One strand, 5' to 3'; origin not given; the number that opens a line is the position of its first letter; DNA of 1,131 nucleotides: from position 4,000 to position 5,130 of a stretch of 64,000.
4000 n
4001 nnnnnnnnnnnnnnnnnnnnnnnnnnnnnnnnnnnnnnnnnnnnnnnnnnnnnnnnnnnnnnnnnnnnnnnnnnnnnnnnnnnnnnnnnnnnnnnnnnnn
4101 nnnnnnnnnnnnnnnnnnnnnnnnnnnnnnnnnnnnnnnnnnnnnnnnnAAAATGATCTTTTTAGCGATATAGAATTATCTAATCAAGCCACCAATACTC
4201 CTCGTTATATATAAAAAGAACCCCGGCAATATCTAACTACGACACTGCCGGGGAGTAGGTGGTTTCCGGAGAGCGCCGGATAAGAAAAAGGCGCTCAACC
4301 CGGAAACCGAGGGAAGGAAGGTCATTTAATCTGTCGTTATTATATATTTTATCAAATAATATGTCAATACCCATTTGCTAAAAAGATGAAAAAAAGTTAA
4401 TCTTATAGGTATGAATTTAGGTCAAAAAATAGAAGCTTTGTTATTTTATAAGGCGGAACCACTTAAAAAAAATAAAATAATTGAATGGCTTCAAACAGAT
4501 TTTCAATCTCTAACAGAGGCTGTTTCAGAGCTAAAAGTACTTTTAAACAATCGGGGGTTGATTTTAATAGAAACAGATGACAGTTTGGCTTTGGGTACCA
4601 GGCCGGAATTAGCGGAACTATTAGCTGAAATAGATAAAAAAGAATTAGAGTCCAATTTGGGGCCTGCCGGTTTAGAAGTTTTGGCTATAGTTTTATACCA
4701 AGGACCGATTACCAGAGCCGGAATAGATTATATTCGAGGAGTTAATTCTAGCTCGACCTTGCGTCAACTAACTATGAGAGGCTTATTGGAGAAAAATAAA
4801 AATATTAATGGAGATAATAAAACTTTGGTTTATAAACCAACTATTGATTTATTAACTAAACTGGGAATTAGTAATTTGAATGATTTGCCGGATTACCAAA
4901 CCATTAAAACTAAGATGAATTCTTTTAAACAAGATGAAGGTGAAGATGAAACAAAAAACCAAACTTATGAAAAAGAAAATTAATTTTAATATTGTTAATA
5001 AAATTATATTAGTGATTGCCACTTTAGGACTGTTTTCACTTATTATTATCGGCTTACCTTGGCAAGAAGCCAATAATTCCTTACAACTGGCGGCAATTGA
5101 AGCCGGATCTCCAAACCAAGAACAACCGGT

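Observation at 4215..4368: Consensus-promoter small RNA between scpA and scpB with a CU-rich anti-SD motif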

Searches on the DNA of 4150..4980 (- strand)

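Call 4: search_rna_families(source=window, start=4150, end=4450, threshold=evalue, max_evalue=10, show_alignments=6)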
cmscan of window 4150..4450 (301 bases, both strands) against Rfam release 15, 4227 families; matches with E-value up to 10: 7.
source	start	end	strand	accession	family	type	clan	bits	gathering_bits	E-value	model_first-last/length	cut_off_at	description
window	4365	4439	-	RF02716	sno_ncR3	Gene; snRNA; snoRNA; CD-box;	-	15.3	88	1.1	1-75/75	no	Small nucleolar RNA ncR3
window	4262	4307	+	RF00901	MIR845_1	Gene; miRNA;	-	14.8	81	2.8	1-81/81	no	MIR845_1 microRNA precursor family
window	4323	4361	-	RF02054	STnc420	Gene; sRNA;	-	14.2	70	6.1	1-58/58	no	Salmonella enterica sRNA STnc420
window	4321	4372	-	RF02956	DUF2693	Gene; sRNA;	-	10.8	81.3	9.3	1-165/165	no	DUF2693 RNA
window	4198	4258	-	RF01259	snR63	Gene; snRNA; snoRNA; CD-box;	CL00061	10.5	50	1.5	72-201/255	no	Small nucleolar RNA snR63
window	4394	4436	-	RF02143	HYMAI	Gene; lncRNA;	-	10.1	80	7.7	199-241/241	no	Hydatidiform mole associated and imprinted conserved region 1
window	4150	4315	+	RF01946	KCNQ1OT1_1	Gene; lncRNA;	-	8.2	70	0.33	290-464/464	5'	KCNQ1 overlapping transcript 1 conserved region 1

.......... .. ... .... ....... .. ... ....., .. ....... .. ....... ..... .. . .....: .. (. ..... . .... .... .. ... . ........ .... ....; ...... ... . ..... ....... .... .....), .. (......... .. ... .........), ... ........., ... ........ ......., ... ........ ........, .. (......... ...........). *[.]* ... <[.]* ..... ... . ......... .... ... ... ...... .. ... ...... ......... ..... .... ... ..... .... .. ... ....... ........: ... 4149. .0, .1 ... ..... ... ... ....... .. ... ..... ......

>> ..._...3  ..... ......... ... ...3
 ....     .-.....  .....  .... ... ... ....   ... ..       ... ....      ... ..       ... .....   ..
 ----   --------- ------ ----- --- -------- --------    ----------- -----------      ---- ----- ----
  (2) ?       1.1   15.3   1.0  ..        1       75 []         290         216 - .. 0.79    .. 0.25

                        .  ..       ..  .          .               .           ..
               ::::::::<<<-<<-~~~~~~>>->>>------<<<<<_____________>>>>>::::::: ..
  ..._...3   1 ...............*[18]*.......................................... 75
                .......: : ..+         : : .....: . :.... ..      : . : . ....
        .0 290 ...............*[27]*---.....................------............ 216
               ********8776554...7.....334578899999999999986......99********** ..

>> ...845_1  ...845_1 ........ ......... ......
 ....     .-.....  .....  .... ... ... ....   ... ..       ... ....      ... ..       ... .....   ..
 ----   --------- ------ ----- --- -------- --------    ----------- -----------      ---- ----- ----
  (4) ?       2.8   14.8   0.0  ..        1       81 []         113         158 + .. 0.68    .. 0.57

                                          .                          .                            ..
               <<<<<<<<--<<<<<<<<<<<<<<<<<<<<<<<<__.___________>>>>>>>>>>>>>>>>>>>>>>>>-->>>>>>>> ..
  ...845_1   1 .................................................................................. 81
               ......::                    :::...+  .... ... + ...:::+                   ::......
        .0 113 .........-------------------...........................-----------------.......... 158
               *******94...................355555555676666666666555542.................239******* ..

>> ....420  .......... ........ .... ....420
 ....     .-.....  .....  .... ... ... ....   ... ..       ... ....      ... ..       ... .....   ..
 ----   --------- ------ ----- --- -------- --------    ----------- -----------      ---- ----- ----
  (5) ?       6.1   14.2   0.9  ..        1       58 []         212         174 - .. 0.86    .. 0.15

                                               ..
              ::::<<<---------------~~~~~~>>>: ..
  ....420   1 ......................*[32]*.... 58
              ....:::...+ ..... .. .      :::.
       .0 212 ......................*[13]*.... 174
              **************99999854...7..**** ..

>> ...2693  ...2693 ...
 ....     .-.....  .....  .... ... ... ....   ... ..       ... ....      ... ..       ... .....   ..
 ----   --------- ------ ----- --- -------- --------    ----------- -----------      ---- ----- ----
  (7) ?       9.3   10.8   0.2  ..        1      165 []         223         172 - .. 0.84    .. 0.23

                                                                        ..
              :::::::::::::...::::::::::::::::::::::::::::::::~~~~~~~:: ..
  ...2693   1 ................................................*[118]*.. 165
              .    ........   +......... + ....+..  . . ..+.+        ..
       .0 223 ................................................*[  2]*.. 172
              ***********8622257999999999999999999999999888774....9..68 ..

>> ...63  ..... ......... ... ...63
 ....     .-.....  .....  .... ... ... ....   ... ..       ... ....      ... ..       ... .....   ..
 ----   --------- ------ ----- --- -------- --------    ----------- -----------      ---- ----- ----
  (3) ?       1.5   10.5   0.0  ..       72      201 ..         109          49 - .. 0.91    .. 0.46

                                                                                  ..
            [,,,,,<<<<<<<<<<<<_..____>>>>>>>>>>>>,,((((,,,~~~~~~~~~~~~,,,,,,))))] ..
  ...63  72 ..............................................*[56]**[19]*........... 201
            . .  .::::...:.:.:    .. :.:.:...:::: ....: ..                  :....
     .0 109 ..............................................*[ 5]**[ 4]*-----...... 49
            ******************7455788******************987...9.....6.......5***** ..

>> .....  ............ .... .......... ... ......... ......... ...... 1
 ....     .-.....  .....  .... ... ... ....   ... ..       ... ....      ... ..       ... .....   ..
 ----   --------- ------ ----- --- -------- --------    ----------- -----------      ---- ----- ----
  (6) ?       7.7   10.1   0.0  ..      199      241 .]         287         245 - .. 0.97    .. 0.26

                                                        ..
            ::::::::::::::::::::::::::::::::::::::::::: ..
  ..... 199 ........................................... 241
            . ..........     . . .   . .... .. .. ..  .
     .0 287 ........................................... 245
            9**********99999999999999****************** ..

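Call 40: build_rna_model(alignment_id=A2, structure=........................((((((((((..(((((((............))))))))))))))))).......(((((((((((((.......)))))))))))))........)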
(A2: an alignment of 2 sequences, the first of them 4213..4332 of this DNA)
Model R1 built from alignment A2 (2 sequences, 120 columns); structure: as given.
model positions 120; base pairs 30; branch points 1; effective number of sequences 0.77; information 0.59 bits per position. Calibrated on 0.2 Mb of random sequence (short: E-values are rough).
structure used (alignment columns):
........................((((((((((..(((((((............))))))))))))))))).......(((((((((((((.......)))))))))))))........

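Call 41: search_with_rna_model(model_id=R1, sources=[window, L001, L005, L006, L007, L008, L009, L010, L011, L012, L013, L014, L015, L016, L017, L018, L019, L020, L021, L022, L023, L024, L025, L026, L027, L028, L029, L030, L031, L032, L033, L034, L035, L036, L037, L038, L039, L040, L041, L042, L043, L044, L045, L046, L047, L048, L049, L050, L051, L052, L053, L054, L055, L056, L057, L058, L059, L060, L061, L062, L063, L064, L065, L066, L067, L068, L069, L070, L071, L072, L073, L074, L075, L076, L077, L078, L079, L080, L081, L082, L083, L084, L085, L086, L087, L088, L089, L090, L091, L092, L093, L094], max_evalue=10, show_alignments=3)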
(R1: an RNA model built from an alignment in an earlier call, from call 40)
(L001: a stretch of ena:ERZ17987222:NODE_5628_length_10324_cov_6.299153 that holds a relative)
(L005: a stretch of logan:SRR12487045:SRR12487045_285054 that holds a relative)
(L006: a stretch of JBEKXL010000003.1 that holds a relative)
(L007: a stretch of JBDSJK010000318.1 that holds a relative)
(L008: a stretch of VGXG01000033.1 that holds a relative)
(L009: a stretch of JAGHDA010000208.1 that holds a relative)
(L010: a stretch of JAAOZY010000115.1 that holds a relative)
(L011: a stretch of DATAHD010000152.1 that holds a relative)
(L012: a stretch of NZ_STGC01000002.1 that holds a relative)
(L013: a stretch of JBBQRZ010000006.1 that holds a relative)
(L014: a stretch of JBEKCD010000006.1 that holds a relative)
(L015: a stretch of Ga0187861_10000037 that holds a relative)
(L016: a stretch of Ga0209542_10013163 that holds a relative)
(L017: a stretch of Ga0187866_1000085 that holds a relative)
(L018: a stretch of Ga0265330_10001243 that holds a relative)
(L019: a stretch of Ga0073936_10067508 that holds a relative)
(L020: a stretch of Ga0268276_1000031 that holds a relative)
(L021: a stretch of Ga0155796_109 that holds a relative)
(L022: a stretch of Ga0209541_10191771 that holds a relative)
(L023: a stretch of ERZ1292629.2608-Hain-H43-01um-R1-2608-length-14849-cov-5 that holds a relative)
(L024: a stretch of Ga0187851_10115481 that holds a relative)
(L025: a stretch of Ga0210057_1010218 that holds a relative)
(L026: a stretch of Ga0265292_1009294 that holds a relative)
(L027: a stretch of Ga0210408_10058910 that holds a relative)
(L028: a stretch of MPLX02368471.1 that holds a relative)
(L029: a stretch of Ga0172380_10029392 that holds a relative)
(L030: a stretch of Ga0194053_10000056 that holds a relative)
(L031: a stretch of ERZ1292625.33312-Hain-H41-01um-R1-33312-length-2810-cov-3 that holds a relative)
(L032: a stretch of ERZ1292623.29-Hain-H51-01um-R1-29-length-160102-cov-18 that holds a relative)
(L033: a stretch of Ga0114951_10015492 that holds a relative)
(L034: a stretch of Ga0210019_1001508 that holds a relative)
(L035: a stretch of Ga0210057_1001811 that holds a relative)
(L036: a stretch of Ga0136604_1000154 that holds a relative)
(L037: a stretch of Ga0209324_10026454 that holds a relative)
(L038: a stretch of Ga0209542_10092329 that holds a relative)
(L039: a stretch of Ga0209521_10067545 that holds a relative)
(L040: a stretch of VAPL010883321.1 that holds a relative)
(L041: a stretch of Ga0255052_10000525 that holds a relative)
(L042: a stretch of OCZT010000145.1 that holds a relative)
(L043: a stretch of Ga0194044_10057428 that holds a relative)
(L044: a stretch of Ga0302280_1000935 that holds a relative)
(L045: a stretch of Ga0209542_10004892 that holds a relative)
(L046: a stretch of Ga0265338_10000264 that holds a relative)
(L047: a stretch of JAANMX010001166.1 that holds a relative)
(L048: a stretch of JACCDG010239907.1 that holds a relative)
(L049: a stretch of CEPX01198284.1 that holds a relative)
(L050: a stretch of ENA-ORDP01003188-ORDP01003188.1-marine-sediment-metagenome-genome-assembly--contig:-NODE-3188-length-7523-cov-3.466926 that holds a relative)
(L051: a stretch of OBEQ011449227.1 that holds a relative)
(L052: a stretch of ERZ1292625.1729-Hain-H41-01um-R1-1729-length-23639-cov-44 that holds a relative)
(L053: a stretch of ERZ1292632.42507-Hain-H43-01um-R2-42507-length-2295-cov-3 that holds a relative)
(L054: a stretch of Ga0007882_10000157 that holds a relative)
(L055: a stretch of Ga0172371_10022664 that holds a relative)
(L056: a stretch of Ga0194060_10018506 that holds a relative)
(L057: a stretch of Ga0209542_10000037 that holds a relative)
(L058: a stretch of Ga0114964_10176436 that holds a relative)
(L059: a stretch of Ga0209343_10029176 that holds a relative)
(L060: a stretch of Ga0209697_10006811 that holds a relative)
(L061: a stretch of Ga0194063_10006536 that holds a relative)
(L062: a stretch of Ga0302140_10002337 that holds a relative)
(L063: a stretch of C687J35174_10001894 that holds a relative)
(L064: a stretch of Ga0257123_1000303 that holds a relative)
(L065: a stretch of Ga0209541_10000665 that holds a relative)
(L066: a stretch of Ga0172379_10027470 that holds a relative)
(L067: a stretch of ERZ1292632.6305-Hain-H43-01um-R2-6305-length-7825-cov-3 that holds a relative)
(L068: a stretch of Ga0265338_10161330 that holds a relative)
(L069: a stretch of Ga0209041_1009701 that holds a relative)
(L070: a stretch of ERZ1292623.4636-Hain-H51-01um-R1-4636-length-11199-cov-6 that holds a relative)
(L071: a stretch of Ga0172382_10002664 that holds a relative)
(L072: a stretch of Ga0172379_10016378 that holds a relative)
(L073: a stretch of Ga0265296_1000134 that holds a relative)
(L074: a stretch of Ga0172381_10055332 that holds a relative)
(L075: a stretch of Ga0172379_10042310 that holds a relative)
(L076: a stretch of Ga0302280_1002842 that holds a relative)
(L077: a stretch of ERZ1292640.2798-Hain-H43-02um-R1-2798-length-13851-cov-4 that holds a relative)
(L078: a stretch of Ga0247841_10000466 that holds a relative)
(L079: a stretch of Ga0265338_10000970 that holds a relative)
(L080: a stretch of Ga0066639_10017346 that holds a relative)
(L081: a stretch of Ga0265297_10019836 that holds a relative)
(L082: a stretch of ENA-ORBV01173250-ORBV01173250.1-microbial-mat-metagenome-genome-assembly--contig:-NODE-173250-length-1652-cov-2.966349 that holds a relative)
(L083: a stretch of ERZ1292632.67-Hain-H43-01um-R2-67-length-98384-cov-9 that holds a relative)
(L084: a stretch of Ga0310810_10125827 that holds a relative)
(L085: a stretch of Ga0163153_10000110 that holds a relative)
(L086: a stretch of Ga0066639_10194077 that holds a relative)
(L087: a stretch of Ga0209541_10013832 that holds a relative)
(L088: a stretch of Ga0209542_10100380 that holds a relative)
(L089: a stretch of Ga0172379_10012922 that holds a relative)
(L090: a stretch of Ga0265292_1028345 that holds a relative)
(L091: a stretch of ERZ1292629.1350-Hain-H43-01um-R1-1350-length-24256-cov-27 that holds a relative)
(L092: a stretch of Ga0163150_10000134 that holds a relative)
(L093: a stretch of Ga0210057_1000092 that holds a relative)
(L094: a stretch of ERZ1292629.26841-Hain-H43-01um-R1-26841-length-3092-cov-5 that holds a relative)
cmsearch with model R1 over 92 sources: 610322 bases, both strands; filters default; matches with E-value up to 10: 9.
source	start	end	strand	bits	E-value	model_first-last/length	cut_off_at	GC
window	4213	4332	-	157.8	1.8e-47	1-120/120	no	0.52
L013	6774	6862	-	15.1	0.16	1-120/120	no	0.66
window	4221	4253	+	15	0.17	80-112/120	no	0.61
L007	2997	3095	-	14.1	0.34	1-120/120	no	0.39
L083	3434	3571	-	12.1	1.4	1-120/120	no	0.36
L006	6171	6200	+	10.9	3.5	1-120/120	no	0.5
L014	1686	1715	-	10.9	3.5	1-120/120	no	0.5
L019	2175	2243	+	10.8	3.9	1-120/120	no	0.36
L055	6375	6455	-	9.7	8.4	1-120/120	no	0.4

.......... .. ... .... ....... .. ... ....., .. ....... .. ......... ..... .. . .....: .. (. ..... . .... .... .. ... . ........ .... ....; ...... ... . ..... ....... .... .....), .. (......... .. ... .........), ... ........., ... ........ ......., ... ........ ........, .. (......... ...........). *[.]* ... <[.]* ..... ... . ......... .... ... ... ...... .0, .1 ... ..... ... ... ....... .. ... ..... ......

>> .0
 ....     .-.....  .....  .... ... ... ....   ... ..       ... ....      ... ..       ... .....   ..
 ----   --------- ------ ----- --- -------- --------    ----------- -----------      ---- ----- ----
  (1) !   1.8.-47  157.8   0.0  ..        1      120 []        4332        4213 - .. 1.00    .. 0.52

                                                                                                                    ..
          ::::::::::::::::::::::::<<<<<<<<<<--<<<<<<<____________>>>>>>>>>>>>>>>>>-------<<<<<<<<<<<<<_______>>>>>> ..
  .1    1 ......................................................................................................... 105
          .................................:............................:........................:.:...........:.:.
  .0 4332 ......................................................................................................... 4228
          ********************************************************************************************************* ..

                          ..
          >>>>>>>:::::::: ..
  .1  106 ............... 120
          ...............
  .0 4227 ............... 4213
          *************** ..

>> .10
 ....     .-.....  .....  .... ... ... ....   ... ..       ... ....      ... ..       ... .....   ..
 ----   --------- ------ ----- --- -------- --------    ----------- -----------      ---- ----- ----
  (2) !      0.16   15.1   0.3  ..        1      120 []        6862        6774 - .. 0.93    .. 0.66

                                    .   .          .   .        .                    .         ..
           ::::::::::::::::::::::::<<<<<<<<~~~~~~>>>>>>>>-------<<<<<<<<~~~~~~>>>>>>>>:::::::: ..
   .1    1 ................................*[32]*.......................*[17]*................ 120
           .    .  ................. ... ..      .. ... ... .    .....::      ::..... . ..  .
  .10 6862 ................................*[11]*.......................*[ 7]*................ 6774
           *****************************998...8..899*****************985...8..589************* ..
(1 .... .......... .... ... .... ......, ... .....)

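Call 73: search_rna_families(sources=[L016, L018, L019, L030, L031, L038, L043, L056, L059, L062, L066, L075, L078, L079, L084, L088, L025, L034, L042], threshold=gathering)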
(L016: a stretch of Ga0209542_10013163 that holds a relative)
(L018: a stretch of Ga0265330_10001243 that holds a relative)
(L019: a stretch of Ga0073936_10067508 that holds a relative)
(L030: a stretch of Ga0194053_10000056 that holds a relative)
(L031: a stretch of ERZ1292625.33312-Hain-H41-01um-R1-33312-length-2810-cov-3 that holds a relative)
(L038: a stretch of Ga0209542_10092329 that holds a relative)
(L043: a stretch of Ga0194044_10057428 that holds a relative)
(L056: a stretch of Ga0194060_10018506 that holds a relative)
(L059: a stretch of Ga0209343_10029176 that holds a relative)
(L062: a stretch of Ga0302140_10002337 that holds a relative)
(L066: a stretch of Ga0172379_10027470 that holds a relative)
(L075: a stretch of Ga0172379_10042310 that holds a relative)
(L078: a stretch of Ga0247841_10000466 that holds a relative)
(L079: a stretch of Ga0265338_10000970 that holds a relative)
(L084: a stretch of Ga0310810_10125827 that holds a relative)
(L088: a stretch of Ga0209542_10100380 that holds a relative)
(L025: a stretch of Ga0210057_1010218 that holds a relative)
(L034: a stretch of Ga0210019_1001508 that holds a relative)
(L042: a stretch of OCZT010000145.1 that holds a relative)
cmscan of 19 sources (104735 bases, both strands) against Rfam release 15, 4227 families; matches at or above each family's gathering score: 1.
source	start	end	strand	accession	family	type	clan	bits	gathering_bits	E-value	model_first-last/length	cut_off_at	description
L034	8199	8269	+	RF00005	tRNA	Gene; tRNA;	CL00001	46.3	29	1.7e-06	1-71/71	no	tRNA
